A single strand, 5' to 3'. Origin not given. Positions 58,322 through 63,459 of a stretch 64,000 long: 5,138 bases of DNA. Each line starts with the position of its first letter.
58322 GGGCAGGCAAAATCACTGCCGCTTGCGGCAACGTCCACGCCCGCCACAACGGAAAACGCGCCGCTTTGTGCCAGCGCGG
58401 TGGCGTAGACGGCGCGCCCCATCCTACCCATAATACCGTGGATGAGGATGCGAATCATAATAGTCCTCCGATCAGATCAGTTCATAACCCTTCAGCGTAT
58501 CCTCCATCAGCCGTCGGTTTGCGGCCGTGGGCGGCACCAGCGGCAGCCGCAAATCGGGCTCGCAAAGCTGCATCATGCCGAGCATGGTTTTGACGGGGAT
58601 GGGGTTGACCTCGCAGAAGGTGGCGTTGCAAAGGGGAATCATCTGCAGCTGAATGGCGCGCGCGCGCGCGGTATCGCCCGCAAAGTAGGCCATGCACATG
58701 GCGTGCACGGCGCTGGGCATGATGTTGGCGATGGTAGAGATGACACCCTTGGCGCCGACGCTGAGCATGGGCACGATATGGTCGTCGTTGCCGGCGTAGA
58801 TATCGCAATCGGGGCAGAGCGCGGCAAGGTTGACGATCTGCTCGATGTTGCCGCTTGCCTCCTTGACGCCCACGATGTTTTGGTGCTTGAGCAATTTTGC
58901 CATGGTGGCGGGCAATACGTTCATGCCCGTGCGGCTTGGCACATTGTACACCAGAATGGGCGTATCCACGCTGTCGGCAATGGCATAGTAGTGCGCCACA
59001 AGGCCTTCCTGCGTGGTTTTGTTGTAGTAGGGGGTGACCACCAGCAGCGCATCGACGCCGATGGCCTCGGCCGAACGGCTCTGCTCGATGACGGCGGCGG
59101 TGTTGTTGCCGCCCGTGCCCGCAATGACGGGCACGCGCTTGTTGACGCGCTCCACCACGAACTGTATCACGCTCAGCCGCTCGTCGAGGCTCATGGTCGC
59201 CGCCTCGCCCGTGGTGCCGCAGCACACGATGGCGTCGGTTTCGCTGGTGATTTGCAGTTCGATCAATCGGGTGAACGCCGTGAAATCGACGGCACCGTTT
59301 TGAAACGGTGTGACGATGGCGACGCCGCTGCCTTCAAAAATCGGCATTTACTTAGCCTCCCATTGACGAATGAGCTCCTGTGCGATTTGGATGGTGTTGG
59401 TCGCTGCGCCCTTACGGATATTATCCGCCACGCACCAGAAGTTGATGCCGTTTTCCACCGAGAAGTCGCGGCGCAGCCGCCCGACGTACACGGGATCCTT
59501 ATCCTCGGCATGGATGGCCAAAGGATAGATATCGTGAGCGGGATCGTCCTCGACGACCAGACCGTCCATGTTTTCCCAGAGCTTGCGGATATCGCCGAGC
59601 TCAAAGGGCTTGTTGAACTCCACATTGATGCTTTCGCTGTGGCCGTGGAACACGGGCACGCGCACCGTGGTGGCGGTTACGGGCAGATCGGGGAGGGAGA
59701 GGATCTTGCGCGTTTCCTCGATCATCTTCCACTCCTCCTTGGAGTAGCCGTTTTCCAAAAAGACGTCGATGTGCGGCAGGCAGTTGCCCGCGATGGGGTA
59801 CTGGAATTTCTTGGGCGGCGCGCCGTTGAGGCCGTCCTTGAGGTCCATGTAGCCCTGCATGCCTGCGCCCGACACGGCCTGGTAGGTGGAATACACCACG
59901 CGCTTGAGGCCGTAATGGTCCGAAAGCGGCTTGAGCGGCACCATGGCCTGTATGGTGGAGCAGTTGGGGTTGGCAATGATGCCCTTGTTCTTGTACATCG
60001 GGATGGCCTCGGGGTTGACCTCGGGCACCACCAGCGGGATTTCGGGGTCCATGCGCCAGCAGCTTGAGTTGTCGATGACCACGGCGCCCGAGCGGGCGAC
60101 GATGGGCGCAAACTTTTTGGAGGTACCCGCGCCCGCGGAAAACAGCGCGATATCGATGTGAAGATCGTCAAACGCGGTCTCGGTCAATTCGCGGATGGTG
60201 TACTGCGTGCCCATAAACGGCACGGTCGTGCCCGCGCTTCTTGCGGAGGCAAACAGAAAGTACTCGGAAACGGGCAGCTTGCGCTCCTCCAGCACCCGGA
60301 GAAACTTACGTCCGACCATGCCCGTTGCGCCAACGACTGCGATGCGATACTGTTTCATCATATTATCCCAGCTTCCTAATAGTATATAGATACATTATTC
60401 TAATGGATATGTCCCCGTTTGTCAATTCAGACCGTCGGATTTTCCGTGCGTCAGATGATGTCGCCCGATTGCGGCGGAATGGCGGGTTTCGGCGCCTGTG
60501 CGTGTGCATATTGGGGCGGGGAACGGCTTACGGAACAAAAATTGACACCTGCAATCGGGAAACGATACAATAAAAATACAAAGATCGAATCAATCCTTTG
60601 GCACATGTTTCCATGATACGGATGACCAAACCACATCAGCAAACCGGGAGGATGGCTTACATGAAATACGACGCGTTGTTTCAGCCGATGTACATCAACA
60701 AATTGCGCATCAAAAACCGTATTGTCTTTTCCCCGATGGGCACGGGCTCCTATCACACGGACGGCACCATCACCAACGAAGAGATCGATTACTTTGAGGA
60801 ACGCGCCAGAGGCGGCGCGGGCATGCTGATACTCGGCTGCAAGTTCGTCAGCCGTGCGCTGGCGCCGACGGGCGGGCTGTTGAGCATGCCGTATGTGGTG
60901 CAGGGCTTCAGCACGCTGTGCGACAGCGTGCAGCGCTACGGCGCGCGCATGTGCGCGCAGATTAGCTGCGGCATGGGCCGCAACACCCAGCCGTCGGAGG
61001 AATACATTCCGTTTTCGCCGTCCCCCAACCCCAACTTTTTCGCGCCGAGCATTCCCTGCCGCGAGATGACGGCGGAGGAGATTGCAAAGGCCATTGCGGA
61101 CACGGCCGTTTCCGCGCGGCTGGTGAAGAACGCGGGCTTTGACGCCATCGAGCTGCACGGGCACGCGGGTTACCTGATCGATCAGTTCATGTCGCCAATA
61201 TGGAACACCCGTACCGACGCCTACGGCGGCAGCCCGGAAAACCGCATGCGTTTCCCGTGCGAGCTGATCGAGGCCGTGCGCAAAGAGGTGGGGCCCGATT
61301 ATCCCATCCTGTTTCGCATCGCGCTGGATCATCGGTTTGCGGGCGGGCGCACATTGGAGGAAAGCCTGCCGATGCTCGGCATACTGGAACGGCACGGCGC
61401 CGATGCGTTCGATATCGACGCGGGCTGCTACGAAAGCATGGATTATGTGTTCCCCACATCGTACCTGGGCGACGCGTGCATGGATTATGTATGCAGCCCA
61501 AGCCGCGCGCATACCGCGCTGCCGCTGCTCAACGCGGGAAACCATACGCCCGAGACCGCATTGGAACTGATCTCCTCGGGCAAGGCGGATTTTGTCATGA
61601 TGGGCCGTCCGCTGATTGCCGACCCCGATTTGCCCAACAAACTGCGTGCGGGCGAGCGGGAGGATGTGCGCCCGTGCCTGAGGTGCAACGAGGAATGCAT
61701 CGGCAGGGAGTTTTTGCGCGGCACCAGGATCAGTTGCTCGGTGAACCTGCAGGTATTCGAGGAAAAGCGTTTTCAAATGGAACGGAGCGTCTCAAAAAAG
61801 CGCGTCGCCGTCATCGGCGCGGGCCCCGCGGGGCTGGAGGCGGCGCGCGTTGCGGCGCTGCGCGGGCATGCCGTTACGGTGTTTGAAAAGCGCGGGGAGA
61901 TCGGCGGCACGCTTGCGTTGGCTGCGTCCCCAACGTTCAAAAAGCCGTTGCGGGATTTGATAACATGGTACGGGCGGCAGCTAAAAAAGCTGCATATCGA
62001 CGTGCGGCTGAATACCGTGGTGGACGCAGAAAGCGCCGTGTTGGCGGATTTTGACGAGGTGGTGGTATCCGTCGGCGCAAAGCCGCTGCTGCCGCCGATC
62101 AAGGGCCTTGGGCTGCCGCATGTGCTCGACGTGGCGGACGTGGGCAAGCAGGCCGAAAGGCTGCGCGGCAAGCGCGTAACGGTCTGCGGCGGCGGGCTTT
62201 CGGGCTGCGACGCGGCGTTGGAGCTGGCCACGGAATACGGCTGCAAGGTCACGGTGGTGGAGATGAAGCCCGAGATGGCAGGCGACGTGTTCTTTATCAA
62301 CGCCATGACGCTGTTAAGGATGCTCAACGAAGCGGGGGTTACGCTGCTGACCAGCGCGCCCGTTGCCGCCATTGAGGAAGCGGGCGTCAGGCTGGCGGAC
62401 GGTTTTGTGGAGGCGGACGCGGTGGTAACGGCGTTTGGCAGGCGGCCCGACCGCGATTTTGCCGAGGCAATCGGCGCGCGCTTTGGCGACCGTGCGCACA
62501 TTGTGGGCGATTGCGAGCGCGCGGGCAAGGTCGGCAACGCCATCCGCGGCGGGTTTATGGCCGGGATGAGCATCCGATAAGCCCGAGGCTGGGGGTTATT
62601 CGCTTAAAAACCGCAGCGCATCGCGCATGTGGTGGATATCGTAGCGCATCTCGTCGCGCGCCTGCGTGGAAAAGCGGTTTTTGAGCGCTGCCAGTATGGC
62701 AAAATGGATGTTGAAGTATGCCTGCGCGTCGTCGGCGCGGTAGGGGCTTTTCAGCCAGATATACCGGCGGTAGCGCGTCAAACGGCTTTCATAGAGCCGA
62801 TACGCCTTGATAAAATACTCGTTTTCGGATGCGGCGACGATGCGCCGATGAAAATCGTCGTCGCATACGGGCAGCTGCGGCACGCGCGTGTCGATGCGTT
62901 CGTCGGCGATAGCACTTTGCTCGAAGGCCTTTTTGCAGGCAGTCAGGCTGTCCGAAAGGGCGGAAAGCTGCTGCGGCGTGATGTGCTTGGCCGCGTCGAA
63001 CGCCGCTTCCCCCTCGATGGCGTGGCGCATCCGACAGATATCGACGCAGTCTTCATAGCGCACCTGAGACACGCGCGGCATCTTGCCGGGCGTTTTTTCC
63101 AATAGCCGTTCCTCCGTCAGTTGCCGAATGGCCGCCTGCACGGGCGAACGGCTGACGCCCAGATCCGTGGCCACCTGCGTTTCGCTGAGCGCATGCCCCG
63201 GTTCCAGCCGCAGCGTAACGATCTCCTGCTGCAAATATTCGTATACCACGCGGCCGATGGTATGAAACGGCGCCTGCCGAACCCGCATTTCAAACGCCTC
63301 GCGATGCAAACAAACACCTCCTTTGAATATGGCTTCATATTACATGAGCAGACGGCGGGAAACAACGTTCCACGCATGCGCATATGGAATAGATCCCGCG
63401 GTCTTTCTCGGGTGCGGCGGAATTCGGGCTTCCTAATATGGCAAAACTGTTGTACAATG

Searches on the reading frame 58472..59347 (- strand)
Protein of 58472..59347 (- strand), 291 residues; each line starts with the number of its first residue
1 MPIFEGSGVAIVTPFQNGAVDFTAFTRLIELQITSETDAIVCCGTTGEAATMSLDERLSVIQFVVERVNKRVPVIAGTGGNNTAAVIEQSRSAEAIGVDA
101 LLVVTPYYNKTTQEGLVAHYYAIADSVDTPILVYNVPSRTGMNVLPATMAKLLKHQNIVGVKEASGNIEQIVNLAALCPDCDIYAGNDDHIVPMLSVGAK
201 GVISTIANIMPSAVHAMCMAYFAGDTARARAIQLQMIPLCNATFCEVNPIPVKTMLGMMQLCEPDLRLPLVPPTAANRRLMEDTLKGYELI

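Call 61: search_protein_families(library=pfam, proteins=[window:58472-59347:-], max_evalue=0.001)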
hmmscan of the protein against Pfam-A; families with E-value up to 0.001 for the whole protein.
window:58472-59347:- (291 aa): 1 family
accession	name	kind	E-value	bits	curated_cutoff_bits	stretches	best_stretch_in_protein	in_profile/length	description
PF00701.28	DHDPS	-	6.5e-88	294.6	22.1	1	4-286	2-287/289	Dihydrodipicolinate synthetase family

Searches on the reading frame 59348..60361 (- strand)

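Call 61: search_protein_families(library=pfam, proteins=[window:59348-60361:-], max_evalue=0.001)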
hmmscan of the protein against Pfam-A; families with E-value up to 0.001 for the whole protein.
window:59348-60361:- (337 aa): 2 families
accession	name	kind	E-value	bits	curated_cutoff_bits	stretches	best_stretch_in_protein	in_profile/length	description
PF02774.23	Semialdhyde_dhC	-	2.3e-47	162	26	1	143-317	1-184/184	Semialdehyde dehydrogenase, dimerisation domain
PF01118.30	Semialdhyde_dh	-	9.2e-34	116.9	26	1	6-120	1-118/121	Semialdehyde dehydrogenase, NAD binding domain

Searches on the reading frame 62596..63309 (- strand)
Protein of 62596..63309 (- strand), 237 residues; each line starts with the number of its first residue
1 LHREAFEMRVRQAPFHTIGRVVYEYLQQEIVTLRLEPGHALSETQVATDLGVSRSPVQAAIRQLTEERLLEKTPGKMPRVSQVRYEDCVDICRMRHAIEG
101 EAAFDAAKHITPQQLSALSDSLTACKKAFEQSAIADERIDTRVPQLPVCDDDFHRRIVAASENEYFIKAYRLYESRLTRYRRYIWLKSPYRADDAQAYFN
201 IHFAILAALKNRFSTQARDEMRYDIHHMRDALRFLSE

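Call 61: search_protein_families(library=pfam, proteins=[window:62596-63309:-], max_evalue=0.001)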
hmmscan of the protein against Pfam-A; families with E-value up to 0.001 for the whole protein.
window:62596-63309:- (237 aa): 2 families
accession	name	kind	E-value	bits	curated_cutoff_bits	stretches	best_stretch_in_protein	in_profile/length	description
PF07729.17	FCD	-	1.6e-18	67.7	24.3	1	90-225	1-123/125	FCD domain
PF00392.27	GntR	-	2.5e-13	49.9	27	1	21-76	4-60/64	Bacterial regulatory proteins, gntR family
